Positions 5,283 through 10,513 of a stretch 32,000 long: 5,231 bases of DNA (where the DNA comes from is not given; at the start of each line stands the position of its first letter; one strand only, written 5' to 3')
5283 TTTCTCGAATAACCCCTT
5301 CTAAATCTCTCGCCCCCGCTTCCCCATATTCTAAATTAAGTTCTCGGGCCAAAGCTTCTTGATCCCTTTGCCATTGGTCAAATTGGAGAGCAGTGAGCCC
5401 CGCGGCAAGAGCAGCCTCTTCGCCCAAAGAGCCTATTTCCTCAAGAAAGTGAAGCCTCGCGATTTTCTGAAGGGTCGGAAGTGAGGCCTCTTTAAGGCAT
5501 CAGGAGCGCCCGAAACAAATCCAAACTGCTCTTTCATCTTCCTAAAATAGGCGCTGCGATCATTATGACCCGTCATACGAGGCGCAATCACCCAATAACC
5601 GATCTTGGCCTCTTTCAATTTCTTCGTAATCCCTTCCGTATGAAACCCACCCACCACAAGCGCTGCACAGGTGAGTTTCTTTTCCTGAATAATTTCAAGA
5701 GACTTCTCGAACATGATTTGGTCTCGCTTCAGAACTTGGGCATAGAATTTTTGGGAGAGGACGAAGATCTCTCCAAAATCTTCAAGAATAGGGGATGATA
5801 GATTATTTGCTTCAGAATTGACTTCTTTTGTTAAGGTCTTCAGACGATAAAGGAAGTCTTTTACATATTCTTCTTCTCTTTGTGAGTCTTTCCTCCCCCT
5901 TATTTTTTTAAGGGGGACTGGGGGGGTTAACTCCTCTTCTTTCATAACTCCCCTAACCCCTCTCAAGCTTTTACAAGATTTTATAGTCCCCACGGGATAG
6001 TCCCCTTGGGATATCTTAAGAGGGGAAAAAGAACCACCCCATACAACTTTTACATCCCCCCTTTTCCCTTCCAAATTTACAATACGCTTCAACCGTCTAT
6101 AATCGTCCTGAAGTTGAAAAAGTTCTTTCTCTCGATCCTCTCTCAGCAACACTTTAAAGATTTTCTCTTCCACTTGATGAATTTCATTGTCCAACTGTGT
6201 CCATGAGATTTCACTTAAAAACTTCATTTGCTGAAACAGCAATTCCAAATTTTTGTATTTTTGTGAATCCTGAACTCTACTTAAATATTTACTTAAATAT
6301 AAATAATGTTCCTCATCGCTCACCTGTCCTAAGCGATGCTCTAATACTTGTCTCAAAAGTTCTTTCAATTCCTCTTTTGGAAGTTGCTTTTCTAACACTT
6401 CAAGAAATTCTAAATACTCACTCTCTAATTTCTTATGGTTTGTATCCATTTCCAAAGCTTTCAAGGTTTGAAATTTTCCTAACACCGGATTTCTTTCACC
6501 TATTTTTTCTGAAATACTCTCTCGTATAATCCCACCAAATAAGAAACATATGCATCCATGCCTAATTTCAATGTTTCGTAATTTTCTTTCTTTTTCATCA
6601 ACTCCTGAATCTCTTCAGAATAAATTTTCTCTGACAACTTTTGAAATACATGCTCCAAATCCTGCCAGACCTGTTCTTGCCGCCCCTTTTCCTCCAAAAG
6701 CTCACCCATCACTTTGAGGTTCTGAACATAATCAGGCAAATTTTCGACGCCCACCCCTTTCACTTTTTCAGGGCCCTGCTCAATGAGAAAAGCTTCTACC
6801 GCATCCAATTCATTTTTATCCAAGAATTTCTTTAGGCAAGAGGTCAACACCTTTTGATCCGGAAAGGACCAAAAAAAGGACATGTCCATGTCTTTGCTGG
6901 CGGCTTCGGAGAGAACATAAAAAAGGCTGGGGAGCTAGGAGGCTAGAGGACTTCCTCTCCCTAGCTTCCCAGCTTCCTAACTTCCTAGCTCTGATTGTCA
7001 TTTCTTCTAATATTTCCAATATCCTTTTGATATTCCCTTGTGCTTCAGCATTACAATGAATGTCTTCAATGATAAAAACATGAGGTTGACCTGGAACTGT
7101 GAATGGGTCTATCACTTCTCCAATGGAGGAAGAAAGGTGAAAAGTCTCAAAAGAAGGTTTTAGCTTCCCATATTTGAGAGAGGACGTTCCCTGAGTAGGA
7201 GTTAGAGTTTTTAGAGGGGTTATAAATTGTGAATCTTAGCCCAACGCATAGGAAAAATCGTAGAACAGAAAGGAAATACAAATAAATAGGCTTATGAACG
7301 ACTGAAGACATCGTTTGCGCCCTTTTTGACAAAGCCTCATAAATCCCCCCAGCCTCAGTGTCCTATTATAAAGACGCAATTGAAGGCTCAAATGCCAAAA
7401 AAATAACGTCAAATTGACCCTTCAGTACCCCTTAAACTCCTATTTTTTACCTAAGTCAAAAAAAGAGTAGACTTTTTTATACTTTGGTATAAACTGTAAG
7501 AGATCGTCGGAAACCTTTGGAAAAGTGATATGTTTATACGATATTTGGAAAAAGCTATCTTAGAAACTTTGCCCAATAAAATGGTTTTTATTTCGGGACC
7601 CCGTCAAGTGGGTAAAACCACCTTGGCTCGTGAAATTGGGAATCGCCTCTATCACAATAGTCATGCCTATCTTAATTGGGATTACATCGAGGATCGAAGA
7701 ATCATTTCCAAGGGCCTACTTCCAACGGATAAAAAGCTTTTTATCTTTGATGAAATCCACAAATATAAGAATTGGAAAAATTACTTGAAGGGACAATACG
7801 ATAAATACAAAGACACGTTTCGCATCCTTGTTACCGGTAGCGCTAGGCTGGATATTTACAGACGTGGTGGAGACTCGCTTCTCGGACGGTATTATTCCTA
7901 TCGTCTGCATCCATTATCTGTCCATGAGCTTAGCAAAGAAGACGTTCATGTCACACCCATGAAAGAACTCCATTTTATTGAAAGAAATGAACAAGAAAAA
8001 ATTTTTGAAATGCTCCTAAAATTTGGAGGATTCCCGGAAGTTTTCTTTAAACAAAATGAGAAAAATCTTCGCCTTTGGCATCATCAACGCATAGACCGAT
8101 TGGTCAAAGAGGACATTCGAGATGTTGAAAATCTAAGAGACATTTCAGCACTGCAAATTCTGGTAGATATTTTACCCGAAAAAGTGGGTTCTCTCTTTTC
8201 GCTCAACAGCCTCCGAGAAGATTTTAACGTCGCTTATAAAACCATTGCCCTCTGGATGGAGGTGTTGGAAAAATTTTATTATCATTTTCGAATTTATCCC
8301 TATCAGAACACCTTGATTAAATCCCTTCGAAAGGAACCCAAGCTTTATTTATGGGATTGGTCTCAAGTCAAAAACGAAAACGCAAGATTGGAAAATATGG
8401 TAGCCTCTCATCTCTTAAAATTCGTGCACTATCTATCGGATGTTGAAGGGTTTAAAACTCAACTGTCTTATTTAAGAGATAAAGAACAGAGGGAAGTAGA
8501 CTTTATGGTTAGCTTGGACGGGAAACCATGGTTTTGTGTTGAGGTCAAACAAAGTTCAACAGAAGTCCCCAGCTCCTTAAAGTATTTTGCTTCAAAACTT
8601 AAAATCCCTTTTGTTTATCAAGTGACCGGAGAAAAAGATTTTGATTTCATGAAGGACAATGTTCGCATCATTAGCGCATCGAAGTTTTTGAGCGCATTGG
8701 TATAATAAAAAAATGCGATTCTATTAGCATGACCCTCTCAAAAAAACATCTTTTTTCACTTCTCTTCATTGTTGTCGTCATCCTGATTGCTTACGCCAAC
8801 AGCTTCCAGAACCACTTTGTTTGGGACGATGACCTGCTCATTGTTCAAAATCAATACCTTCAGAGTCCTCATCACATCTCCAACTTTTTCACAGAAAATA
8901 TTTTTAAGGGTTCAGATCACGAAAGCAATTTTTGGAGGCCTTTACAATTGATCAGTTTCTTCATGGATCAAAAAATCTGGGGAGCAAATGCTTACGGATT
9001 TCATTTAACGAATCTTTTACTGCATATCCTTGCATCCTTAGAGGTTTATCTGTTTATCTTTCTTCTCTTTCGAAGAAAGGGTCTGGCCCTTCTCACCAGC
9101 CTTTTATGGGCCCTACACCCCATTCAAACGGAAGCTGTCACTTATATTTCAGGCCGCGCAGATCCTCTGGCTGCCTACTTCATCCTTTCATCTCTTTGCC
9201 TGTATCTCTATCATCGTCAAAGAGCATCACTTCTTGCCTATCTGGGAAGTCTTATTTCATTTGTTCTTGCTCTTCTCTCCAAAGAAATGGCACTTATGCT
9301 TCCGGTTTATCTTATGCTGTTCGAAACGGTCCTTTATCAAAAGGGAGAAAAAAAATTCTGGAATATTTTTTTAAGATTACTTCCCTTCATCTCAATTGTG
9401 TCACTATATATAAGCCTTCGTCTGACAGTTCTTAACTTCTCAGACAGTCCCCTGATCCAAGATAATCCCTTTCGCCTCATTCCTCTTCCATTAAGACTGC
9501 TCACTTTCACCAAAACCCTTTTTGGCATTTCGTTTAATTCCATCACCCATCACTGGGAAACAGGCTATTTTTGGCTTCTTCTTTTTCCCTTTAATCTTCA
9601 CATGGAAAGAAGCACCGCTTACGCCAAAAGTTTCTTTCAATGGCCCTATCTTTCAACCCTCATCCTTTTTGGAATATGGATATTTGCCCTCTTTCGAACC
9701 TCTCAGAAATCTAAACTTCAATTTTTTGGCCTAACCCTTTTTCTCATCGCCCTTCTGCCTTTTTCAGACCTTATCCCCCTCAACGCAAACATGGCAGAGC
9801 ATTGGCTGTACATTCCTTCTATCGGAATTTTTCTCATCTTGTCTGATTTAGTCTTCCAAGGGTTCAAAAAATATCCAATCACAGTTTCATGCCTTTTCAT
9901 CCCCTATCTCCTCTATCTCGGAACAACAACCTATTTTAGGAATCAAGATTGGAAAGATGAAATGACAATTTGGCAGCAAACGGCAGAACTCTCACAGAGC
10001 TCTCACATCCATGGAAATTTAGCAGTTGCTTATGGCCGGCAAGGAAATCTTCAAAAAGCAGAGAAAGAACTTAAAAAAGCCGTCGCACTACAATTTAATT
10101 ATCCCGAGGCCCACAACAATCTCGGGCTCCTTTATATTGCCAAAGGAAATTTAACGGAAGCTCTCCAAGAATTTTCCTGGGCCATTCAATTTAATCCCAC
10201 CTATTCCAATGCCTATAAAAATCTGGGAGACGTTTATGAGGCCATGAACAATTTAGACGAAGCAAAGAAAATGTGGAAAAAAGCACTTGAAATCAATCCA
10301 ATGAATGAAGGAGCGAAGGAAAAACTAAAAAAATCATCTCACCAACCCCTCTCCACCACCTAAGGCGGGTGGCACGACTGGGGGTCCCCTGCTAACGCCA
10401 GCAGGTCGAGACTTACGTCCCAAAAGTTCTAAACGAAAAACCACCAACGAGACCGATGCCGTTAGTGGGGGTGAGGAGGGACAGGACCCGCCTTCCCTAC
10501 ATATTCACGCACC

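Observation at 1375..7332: Second, rearranged copy of the cassette with different C-terminal enzyme modules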

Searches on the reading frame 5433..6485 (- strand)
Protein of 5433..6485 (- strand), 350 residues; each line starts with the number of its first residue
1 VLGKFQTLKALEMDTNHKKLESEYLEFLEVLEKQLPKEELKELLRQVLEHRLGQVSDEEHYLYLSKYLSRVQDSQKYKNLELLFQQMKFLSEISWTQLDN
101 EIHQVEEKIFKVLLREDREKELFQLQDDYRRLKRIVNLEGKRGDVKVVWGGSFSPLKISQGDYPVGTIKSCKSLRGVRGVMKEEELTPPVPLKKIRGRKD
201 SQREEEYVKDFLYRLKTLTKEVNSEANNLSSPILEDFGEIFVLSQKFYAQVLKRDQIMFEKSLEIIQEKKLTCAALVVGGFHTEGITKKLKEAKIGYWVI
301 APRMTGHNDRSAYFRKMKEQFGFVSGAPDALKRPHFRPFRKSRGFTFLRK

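Call 5: search_protein_families(library=pfam, proteins=[window:5433-6485:-], max_evalue=0.1)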
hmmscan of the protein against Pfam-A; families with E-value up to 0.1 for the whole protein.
window:5433-6485:- (350 aa): 0 families

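Call 44: find_encoding_contigs(protein=window:5433-6485:-, flank=3000, max_places=10)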
Protein window:5433-6485:- (350 aa): 1 contig read that carries it; 1 place shown.
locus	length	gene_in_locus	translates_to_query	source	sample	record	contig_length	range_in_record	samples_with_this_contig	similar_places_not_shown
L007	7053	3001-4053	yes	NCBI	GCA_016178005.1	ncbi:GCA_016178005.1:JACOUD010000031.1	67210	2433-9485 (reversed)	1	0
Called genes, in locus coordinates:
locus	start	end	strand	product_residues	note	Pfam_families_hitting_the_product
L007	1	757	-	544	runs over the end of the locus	PF13424:TPR_12 (weak), PF13414:TPR_11 (weak), PF13432:TPR_16 (weak), PF00515:TPR_1 (weak), PF13424:TPR_12 (weak), PF13414:TPR_11, PF14559:TPR_19 (weak), PF00515:TPR_1, +6 more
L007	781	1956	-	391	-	PF20720:nSTAND3 (faint), PF13173:AAA_14, PF13635:DUF4143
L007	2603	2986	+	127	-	-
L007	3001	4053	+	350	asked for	-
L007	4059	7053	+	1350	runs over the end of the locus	PF09992:NAGPA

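Call 46: list_cluster_members(proteins=[window:5436-6485:-, window:6503-6883:-, window:22814-27523:-, window:6819-7115:-, window:4541-5029:+, window:7530-8702:+, P0161])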
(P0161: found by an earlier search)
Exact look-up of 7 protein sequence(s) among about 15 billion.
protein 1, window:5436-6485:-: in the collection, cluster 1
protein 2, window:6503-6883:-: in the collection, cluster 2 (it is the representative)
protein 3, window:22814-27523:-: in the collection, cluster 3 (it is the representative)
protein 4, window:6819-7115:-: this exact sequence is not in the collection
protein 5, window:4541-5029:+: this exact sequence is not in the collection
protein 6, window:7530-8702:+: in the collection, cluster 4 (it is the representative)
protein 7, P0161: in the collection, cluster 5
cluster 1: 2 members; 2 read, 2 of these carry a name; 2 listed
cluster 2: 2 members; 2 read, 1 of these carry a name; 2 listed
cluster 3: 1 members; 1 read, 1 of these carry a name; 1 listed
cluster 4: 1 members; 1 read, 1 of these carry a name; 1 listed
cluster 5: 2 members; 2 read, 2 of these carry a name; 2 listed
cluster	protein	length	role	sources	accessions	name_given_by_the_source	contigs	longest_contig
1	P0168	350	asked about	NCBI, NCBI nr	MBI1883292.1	MAG: hypothetical protein HYS08_03695 [Chlamydiae bacterium] | hypothetical protein [Chlamydiota bacterium]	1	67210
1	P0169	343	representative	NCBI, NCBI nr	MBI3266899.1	MAG: hypothetical protein HYZ67_07615 [Chlamydiae bacterium] | hypothetical protein [Chlamydiota bacterium]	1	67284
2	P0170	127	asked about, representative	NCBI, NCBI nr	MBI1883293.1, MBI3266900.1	MAG: hypothetical protein HYS08_03700 [Chlamydiae bacterium] | hypothetical protein [Chlamydiota bacterium]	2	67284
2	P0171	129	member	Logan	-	-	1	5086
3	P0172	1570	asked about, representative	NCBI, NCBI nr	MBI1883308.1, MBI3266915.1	MAG: hypothetical protein HYS08_03775 [Chlamydiae bacterium] | hypothetical protein [Chlamydiota bacterium]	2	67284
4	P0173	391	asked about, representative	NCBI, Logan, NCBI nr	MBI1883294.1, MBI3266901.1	MAG: ATP-binding protein [Chlamydiae bacterium] | ATP-binding protein [Chlamydiota bacterium]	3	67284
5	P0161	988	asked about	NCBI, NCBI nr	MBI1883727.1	MAG: hypothetical protein HYS08_05935, partial [Chlamydiae bacterium] | hypothetical protein [Chlamydiota bacterium]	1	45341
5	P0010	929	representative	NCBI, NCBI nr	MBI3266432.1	MAG: hypothetical protein HYZ67_05185, partial [Chlamydiae bacterium] | hypothetical protein [Chlamydiota bacterium]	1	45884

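Call 47: find_encoding_contigs(protein=P0169, flank=10000, max_places=3)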
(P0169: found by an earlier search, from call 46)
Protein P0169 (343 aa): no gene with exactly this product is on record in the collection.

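Call 48: find_encoding_contigs(protein=P0171, flank=10000, max_places=3)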
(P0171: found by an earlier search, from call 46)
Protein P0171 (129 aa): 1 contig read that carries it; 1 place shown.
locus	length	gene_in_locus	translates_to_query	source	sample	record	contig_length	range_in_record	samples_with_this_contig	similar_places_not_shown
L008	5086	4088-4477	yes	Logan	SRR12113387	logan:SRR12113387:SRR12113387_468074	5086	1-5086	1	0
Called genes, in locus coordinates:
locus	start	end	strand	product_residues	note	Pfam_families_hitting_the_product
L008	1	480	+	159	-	?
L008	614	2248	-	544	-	PF13424:TPR_12 (weak), PF13414:TPR_11 (weak), PF13432:TPR_16 (weak), PF00515:TPR_1 (weak), PF13424:TPR_12 (weak), PF13414:TPR_11, PF14559:TPR_19 (weak), PF00515:TPR_1, +6 more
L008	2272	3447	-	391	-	PF20720:nSTAND3 (faint), PF13173:AAA_14, PF13635:DUF4143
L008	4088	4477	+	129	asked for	-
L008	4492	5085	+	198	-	?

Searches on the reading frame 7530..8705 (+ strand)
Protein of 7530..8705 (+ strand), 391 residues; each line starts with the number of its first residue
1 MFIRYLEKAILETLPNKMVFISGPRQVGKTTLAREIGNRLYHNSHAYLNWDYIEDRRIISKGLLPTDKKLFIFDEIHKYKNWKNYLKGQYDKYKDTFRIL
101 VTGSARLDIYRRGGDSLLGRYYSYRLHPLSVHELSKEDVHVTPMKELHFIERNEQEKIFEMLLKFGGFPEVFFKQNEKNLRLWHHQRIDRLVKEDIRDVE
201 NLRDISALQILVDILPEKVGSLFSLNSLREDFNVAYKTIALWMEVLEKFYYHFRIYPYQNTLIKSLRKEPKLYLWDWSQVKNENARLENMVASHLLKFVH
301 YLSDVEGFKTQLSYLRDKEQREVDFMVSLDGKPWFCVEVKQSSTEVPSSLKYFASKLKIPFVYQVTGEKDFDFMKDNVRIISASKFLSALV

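Call 12: search_protein_families(library=pfam, proteins=[window:7530-8705:+], max_evalue=0.001)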
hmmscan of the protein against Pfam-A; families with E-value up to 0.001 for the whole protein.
window:7530-8705:+ (391 aa): 4 families
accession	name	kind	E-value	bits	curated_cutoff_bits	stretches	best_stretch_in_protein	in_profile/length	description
PF13173.12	AAA_14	-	2.3e-28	99.2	27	1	16-134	2-128/129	AAA domain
PF13635.12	DUF4143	-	3.2e-25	89.2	28.1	1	194-341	2-159/160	Domain of unknown function (DUF4143)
PF20720.3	nSTAND3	-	1.9e-05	24.9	27.2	1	15-82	16-80/155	Novel STAND NTPase 3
PF01637.24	ATPase_2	-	6.7e-05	23.2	33.2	1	5-47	10-53/225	ATPase domain predominantly from Archaea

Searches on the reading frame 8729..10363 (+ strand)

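Call 12: search_protein_families(library=pfam, proteins=[window:8729-10363:+], max_evalue=0.001)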
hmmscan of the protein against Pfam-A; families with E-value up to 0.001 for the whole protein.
window:8729-10363:+ (544 aa): 13 families
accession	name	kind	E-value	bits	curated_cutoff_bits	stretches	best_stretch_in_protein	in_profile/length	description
PF00515.34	TPR_1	-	1.9e-21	75.4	27.8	2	494-526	2-34/34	Tetratricopeptide repeat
PF07719.23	TPR_2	-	2.9e-19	68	27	2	494-524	2-32/34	Tetratricopeptide repeat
PF13414.12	TPR_11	-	3.9e-17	62.1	26.8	2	466-506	1-41/42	TPR repeat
PF13181.12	TPR_8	-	2.1e-15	55.9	25.7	1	495-524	3-32/34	Tetratricopeptide repeat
PF13424.12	TPR_12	-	1.6e-12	47.9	30.1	2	461-522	5-74/77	Tetratricopeptide repeat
PF13431.12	TPR_17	-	5.3e-12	45.5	24.4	1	485-513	5-33/34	Tetratricopeptide repeat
PF14559.12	TPR_19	-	3e-11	43.9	25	1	470-525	2-57/68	Tetratricopeptide repeat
PF13374.12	TPR_10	-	1.2e-09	38.3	27.5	0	495-522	4-31/42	Tetratricopeptide repeat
PF13432.12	TPR_16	-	4.6e-09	37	32.7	1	431-490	3-62/65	Tetratricopeptide repeat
PF13428.12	TPR_14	-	1.6e-08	34.9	23.5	0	494-524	2-32/44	Tetratricopeptide repeat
PF13176.12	TPR_7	-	2.6e-05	24.4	27.9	0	495-521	1-27/36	Tetratricopeptide repeat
PF17874.7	TPR_MalT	-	0.00041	20.2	45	1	421-523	36-152/336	MalT-like TPR region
PF13174.12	TPR_6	-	0.00075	20.4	26.3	0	498-524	5-31/33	Tetratricopeptide repeat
